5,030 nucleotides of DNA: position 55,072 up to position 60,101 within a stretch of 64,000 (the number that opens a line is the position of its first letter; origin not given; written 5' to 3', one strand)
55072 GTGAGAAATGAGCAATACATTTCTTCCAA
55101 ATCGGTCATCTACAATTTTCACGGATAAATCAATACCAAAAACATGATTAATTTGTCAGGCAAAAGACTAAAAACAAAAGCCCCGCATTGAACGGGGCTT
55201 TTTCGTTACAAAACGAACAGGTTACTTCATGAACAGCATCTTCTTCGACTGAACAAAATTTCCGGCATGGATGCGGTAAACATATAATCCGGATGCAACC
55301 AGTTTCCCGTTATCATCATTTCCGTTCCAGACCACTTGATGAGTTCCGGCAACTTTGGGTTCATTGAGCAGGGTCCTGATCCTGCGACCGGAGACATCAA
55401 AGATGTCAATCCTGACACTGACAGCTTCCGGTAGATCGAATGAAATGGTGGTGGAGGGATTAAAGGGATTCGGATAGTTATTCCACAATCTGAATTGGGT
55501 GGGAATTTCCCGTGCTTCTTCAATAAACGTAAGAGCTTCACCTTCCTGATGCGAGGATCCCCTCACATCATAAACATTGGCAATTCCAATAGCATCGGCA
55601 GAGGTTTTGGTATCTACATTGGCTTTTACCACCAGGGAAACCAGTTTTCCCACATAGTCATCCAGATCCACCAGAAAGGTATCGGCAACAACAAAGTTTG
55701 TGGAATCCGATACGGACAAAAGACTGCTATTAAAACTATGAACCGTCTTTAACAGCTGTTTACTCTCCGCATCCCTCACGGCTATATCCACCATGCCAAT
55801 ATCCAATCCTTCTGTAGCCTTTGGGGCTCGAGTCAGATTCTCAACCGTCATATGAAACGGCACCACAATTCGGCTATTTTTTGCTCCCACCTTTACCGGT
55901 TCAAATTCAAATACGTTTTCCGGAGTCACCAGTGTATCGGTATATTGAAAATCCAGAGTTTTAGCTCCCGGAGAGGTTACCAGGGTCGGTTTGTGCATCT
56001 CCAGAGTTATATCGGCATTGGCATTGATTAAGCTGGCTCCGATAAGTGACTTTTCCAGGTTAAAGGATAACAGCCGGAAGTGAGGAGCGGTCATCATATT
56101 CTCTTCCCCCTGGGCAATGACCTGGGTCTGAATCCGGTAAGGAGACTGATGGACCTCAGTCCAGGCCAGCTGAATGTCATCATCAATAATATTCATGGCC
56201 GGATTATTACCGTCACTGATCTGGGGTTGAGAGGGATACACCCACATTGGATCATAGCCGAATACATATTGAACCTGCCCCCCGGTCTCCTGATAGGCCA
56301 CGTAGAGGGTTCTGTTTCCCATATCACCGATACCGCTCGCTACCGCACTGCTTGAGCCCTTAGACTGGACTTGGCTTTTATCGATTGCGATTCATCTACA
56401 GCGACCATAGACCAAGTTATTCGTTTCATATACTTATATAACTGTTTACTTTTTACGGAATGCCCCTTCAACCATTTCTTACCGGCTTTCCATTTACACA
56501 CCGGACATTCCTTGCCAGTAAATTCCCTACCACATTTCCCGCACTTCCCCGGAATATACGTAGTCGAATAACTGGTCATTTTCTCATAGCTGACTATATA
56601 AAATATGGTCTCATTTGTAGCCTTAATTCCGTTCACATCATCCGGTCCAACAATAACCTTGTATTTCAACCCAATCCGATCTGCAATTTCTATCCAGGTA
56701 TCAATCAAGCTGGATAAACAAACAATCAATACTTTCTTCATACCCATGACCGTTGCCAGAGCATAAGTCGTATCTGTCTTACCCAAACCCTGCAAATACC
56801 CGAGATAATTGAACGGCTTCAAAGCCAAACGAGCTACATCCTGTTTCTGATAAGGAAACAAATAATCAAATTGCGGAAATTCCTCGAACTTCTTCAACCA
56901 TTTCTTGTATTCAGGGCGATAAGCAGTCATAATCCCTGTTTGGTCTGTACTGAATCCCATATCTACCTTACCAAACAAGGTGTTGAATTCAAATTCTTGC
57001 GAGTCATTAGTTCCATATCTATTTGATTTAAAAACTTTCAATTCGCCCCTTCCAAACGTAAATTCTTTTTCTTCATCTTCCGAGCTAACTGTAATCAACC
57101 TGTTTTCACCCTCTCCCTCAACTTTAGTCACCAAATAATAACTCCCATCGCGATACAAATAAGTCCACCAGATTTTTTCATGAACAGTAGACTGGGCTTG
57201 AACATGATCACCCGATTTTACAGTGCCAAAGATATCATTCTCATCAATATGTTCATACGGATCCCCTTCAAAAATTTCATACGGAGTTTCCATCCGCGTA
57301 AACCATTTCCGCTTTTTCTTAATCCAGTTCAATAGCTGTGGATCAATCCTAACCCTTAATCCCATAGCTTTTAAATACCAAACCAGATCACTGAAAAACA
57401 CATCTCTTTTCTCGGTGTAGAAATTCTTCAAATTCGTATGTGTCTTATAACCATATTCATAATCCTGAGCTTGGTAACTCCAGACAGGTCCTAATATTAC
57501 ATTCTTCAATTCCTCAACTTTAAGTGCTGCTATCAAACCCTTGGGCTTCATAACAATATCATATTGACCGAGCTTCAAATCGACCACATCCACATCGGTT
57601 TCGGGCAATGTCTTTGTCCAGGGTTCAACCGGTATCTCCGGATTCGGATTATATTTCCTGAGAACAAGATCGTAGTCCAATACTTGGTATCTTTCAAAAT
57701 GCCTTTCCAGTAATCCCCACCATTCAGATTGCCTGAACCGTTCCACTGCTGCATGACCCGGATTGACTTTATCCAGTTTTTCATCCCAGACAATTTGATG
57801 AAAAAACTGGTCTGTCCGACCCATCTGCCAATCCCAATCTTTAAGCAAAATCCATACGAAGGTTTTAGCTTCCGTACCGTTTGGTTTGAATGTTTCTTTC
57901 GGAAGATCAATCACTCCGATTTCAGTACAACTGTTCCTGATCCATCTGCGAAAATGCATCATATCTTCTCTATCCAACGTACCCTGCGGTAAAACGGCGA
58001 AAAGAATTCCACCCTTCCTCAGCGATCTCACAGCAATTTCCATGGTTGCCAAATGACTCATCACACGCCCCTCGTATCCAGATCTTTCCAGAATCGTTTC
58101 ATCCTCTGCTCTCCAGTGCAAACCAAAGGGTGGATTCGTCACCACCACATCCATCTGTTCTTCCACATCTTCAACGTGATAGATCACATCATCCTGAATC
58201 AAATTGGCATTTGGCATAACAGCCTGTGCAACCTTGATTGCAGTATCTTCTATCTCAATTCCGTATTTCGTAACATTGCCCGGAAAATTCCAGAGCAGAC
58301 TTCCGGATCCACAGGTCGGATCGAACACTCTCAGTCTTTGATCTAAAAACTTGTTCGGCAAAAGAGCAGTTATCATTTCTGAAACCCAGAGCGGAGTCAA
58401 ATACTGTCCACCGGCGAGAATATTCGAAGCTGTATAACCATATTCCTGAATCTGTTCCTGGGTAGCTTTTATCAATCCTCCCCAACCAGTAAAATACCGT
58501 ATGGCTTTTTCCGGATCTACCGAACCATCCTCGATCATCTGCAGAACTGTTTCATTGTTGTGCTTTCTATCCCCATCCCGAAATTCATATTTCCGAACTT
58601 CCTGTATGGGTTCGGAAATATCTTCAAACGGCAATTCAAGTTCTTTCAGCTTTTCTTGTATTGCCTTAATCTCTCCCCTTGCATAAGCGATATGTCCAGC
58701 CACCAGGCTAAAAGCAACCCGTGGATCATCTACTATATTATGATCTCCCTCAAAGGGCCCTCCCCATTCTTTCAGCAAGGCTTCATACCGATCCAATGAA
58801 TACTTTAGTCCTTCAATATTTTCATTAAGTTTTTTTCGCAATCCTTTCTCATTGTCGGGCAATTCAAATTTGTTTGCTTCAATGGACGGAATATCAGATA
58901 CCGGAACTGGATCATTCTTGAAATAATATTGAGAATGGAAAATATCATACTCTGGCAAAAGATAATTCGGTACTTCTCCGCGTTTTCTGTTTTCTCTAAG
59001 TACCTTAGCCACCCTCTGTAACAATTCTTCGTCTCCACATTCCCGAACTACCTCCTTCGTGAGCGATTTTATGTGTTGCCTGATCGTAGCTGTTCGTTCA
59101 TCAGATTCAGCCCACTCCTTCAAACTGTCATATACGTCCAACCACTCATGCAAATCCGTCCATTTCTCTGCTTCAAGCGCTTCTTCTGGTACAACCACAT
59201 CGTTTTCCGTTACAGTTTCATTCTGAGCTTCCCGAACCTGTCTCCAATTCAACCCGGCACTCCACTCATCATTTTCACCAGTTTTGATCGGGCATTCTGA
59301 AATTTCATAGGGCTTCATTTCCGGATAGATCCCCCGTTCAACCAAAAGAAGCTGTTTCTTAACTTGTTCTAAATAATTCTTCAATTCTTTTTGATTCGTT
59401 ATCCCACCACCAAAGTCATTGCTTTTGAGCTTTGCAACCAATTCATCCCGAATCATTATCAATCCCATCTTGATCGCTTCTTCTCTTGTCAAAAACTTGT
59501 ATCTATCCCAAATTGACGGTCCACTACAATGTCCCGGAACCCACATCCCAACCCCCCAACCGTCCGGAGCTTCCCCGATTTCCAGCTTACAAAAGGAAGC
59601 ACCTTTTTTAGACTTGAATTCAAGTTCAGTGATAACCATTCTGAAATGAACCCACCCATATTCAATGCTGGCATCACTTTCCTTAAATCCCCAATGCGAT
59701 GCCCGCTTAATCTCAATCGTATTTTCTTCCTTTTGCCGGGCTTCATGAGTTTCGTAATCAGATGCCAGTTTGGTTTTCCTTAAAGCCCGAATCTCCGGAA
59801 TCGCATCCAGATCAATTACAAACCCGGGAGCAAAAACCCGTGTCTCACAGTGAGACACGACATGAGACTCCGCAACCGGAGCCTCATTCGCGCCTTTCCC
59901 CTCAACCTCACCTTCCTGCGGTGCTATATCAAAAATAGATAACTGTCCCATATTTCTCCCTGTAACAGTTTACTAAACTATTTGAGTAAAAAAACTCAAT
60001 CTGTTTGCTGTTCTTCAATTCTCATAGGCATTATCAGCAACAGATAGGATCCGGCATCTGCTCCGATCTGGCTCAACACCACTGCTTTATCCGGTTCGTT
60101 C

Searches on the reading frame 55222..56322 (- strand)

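Call 17: search_protein_families(library=pfam, proteins=[window:55222-56322:-], max_evalue=0.001)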
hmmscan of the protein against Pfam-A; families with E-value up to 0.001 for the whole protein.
window:55222-56322:- (366 aa): 2 families
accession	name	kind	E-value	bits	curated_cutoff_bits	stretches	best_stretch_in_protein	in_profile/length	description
PF13860.13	FlgD_ig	-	2.8e-10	40.5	27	1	291-353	10-75/79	FlgD Ig-like domain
PF18962.6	Por_Secre_tail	-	9.2e-07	29.5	27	1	283-362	2-73/75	Secretion system C-terminal sorting domain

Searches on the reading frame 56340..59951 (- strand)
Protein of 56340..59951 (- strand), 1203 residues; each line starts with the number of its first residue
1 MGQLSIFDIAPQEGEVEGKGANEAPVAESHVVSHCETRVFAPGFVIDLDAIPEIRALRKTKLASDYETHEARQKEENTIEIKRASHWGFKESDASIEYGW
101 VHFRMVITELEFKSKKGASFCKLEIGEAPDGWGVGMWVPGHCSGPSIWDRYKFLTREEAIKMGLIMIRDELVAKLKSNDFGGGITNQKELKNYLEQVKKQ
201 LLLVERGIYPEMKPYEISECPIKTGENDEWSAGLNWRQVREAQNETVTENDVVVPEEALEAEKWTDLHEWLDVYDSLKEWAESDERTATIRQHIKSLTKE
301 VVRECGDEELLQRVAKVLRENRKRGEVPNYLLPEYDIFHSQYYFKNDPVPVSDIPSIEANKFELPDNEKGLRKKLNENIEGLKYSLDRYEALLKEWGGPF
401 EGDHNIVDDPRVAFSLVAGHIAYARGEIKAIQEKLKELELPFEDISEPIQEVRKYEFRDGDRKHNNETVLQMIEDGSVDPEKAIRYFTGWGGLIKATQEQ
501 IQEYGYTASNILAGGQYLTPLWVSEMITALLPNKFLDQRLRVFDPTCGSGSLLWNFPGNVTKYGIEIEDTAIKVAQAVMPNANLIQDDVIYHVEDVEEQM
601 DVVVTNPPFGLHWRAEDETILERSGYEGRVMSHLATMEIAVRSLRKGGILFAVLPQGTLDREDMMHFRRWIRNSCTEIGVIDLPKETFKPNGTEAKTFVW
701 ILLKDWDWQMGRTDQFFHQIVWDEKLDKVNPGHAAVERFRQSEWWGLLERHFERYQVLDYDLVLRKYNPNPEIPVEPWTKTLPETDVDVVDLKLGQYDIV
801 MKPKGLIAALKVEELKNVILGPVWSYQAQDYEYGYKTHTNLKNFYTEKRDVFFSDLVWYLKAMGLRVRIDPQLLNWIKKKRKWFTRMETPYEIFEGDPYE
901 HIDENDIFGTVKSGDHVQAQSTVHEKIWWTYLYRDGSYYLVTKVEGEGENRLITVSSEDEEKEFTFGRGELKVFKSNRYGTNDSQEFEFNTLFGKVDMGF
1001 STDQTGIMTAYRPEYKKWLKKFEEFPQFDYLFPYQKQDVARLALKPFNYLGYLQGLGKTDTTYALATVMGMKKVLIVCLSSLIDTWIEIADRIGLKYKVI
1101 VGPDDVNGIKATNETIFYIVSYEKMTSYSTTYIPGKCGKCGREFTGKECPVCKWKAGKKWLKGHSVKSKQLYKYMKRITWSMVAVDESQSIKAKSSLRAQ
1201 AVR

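Call 16: search_protein_families(library=phrogs, proteins=[window:56340-59951:-], max_evalue=0.00001)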
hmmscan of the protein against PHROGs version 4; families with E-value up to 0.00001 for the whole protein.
window:56340-59951:- (1203 aa): 10 families
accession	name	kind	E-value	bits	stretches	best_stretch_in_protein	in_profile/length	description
phrog_24008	-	DNA, RNA and nucleotide metabolism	2.3e-22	79.7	1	459-694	12-238/1006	helicase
phrog_9133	-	unknown function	1.2e-19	70.7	1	504-710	724-910/1259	-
phrog_1685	-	unknown function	4.5e-17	61.6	1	479-705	71-280/2278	-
phrog_2713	-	unknown function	7.8e-17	62.4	1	513-704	190-397/520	-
phrog_62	-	DNA, RNA and nucleotide metabolism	7.8e-17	61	1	993-1202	674-831/1881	DNA helicase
phrog_11801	-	other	8e-13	47.5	1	431-704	62-331/2269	DNA methyltransferase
phrog_10089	-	moron, auxiliary metabolic gene and host takeover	1.8e-11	42.5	1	541-704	1689-1850/4647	DarB-like antirestriction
phrog_3820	-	other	7.6e-11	42.6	1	509-629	43-154/255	DNA methyltransferase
phrog_6380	-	other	6e-10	39.6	1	515-689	20-217/382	DNA methyltransferase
phrog_10691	-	unknown function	2.7e-06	25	1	541-703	2381-2525/3925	-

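Call 18: search_protein_families(library=pfam, proteins=[window:56340-59951:-], max_evalue=0.001)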
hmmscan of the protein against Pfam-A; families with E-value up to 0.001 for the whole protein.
window:56340-59951:- (1203 aa): 3 families
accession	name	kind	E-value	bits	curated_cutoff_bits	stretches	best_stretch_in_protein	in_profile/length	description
PF02384.22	N6_Mtase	-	1.4e-17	64.5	20.4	1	512-707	23-235/311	N-6 DNA Methylase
PF07669.17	Eco57I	-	0.00018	22.1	25.3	1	585-683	59-165/171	Eco57I restriction-modification methylase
PF05175.20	MTS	-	0.00046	20.3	23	1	530-613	22-112/170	Methyltransferase small domain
